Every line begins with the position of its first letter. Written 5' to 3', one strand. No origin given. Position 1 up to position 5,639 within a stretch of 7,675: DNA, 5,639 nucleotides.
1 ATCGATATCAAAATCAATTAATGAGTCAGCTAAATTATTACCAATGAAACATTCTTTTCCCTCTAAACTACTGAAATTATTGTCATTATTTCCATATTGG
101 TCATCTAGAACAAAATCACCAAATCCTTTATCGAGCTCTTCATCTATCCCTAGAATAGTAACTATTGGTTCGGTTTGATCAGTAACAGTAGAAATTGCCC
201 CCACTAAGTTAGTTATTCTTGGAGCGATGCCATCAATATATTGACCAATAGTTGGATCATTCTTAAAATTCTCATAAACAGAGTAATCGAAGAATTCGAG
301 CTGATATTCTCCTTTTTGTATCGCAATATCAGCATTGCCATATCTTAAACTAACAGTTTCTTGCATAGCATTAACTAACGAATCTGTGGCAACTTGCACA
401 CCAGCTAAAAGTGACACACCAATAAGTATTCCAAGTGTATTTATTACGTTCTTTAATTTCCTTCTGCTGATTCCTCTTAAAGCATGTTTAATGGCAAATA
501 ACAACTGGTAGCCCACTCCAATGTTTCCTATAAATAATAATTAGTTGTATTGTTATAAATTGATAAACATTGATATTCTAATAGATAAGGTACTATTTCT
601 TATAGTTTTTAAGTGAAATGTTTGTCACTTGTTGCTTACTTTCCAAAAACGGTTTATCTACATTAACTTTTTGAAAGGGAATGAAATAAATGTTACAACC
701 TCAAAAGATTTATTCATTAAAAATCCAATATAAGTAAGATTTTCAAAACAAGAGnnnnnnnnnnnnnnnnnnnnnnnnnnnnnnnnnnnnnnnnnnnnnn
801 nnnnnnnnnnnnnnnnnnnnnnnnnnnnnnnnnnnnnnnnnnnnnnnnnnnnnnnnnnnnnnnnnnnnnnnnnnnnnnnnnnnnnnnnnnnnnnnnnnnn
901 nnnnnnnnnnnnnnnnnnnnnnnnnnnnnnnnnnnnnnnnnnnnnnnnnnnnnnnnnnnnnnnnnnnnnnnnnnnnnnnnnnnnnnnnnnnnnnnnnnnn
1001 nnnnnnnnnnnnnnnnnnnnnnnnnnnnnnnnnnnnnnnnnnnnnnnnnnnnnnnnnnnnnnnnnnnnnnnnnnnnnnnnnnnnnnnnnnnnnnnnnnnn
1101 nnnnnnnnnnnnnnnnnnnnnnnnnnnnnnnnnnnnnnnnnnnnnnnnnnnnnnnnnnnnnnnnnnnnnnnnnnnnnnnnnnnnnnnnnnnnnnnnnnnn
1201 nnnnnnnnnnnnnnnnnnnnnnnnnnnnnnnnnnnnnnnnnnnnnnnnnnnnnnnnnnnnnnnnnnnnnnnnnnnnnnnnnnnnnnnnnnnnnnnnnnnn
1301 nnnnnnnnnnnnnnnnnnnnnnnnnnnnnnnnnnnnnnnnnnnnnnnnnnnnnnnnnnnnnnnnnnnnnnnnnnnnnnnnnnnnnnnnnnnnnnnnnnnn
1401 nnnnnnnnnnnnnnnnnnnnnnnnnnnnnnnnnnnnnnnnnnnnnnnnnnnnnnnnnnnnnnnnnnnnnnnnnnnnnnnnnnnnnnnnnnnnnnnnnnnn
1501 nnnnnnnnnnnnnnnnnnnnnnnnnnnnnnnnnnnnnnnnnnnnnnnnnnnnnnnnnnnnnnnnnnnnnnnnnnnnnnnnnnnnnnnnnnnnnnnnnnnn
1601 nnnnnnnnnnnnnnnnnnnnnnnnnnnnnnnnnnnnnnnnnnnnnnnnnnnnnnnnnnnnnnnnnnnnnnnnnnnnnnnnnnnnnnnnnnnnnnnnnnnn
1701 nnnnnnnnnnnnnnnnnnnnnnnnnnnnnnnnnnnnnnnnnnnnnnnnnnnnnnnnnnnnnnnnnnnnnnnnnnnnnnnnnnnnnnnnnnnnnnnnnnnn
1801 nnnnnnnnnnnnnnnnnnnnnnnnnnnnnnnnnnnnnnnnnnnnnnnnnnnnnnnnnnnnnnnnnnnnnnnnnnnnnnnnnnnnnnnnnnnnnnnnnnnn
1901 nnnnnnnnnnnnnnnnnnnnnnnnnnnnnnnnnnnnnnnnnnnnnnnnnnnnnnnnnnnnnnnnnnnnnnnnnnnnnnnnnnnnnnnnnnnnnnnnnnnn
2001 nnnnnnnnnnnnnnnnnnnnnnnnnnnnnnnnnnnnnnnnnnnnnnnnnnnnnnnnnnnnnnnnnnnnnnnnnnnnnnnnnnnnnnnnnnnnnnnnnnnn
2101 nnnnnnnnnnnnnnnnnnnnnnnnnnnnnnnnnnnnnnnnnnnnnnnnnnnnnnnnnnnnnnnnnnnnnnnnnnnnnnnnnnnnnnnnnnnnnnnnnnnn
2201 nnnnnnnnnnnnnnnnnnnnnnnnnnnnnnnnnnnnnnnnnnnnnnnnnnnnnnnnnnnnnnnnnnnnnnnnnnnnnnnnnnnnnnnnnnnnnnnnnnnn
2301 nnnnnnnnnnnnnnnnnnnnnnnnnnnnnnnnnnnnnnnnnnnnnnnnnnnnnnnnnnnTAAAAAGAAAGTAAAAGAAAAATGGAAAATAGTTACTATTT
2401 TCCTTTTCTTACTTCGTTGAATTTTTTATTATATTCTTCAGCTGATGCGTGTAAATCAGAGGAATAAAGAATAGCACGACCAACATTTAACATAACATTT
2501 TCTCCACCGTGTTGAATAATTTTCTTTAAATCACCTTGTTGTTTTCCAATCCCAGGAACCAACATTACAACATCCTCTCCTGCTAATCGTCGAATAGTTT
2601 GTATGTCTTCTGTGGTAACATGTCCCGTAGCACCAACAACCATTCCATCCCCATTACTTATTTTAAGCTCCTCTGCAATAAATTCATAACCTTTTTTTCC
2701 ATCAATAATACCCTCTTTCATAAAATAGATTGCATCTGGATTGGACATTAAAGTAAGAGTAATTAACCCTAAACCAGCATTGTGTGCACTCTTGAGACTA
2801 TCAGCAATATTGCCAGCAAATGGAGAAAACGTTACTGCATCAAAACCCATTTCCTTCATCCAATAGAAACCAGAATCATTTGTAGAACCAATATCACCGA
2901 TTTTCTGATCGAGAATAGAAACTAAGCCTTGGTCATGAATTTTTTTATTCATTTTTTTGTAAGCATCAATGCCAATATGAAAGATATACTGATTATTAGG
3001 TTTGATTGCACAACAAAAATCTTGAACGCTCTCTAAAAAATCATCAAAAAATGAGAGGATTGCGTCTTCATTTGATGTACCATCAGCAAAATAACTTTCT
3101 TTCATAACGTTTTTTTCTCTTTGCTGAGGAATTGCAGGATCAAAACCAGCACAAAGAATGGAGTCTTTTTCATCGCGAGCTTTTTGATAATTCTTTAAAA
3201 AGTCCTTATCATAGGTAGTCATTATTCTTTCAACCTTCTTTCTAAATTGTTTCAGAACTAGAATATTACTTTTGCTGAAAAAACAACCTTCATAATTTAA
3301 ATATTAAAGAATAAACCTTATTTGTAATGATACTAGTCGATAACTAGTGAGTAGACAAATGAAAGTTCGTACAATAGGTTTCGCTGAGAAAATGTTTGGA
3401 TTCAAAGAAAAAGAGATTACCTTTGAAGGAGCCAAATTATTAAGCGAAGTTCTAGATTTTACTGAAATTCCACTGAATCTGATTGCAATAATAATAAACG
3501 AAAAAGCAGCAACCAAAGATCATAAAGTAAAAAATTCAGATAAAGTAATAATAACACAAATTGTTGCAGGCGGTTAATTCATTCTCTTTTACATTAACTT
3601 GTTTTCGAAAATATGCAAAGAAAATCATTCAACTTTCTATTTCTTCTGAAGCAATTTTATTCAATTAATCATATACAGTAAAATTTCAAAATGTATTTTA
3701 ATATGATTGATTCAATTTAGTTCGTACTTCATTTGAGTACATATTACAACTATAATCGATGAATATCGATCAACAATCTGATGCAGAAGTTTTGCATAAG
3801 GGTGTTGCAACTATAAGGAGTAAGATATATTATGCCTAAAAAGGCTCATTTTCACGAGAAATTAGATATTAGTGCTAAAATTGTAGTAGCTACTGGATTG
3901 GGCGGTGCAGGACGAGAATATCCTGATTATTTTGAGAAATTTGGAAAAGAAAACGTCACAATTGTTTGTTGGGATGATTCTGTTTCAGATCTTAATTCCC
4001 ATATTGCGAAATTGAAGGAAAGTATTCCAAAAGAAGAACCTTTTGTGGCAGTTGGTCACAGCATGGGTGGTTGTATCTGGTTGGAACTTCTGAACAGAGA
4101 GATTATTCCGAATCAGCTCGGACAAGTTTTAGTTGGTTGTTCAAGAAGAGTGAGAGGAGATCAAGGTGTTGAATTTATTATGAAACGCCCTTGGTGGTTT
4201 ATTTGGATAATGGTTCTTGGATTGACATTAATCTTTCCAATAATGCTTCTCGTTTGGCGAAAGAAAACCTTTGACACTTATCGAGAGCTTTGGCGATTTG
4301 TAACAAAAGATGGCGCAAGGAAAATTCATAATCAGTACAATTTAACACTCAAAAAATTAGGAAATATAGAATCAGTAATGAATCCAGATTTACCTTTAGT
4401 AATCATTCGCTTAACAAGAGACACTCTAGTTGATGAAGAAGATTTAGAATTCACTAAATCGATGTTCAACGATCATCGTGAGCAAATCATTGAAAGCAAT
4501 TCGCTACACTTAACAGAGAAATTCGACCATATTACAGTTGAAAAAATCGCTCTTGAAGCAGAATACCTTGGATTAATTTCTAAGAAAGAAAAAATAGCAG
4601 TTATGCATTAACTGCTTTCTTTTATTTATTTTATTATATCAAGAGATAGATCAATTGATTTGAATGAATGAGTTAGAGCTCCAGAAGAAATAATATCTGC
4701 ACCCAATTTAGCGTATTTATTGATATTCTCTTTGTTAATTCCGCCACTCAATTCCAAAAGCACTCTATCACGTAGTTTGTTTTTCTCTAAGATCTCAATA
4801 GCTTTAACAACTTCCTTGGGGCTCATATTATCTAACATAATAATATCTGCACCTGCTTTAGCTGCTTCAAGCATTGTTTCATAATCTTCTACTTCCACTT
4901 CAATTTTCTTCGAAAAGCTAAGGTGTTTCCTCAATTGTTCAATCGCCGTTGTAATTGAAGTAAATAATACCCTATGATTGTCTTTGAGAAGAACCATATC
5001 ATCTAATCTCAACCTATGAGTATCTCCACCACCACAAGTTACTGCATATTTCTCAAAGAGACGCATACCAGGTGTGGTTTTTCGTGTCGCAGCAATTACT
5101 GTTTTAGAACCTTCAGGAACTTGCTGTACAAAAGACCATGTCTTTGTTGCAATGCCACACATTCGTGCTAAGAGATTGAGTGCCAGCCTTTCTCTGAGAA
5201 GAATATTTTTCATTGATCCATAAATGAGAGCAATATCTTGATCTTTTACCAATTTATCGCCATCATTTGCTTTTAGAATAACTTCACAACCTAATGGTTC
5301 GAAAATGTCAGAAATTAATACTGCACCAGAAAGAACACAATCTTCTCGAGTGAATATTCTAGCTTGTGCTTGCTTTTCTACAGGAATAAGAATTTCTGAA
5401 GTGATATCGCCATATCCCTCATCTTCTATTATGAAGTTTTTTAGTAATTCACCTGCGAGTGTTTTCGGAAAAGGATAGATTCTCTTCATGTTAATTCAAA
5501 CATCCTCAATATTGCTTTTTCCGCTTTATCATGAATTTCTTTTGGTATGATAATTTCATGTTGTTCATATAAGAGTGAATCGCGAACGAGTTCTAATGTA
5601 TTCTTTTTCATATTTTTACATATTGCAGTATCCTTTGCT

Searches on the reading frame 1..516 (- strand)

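Call 93: search_protein_families(library=pfam, proteins=[window:1-516:-], max_evalue=0.00001)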
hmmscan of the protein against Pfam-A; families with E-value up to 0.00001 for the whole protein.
window:1-516:- (172 aa): 1 family
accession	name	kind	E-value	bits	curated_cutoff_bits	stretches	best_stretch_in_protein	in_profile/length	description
PF12704.14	MacB_PCD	-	5.9e-08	33.7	27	1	25-166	3-133/207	MacB-like periplasmic core domain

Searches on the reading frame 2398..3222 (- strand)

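Call 93: search_protein_families(library=pfam, proteins=[window:2398-3222:-], max_evalue=0.00001)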
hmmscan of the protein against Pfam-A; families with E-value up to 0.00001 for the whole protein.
window:2398-3222:- (275 aa): 1 family
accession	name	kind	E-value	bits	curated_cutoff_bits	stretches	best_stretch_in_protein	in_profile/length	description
PF00215.30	OMPdecase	-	1.3e-19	71.4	27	1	61-264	17-221/221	Orotidine 5'-phosphate decarboxylase / HUMPS family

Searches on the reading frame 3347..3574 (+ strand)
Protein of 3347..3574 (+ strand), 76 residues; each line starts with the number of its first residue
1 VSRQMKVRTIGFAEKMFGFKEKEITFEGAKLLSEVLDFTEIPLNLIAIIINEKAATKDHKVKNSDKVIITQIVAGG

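Call 89: search_protein_families(library=pfam, proteins=[window:3347-3574:+], max_evalue=0.01)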
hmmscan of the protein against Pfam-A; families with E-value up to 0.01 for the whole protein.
window:3347-3574:+ (76 aa): 1 family
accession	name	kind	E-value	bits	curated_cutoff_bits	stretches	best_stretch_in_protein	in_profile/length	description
PF02597.26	ThiS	-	2e-06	28.7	22.5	1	18-76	12-76/76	ThiS family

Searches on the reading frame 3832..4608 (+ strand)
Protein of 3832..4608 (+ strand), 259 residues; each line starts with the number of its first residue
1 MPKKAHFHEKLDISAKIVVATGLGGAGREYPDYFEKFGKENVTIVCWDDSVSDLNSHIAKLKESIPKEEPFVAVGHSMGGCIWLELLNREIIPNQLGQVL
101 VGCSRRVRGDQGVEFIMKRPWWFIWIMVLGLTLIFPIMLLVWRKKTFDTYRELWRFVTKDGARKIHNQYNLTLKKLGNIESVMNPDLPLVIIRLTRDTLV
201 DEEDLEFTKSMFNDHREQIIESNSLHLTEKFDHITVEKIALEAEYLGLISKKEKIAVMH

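Call 89: search_protein_families(library=pfam, proteins=[window:3832-4608:+], max_evalue=0.01)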
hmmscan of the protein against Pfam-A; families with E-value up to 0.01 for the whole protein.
window:3832-4608:+ (259 aa): 4 families
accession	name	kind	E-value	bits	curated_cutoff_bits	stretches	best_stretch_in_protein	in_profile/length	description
PF12146.15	Hydrolase_4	-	3.2e-07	30.3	27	1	41-110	49-116/239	Serine aminopeptidase, S33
PF00561.26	Abhydrolase_1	-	9.7e-06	25.8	25.8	0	51-89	52-89/245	alpha/beta hydrolase fold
PF12697.13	Abhydrolase_6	-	0.00067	20.8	26.3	1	45-166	46-152/217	Alpha/beta hydrolase family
PF00975.26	Thioesterase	-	0.007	17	26.4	0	56-84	53-81/226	Thioesterase domain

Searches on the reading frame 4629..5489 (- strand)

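Call 93: search_protein_families(library=pfam, proteins=[window:4629-5489:-], max_evalue=0.00001)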
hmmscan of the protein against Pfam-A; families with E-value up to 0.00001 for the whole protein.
window:4629-5489:- (287 aa): 2 families
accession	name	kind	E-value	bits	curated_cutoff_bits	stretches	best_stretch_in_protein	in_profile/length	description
PF01729.25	QRPTase_C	-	1e-61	208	23.1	1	113-284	1-169/169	Quinolinate phosphoribosyl transferase, C-terminal domain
PF02749.22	QRPTase_N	-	4.7e-16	59.2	27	1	28-111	1-82/82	Quinolinate phosphoribosyl transferase, N-terminal domain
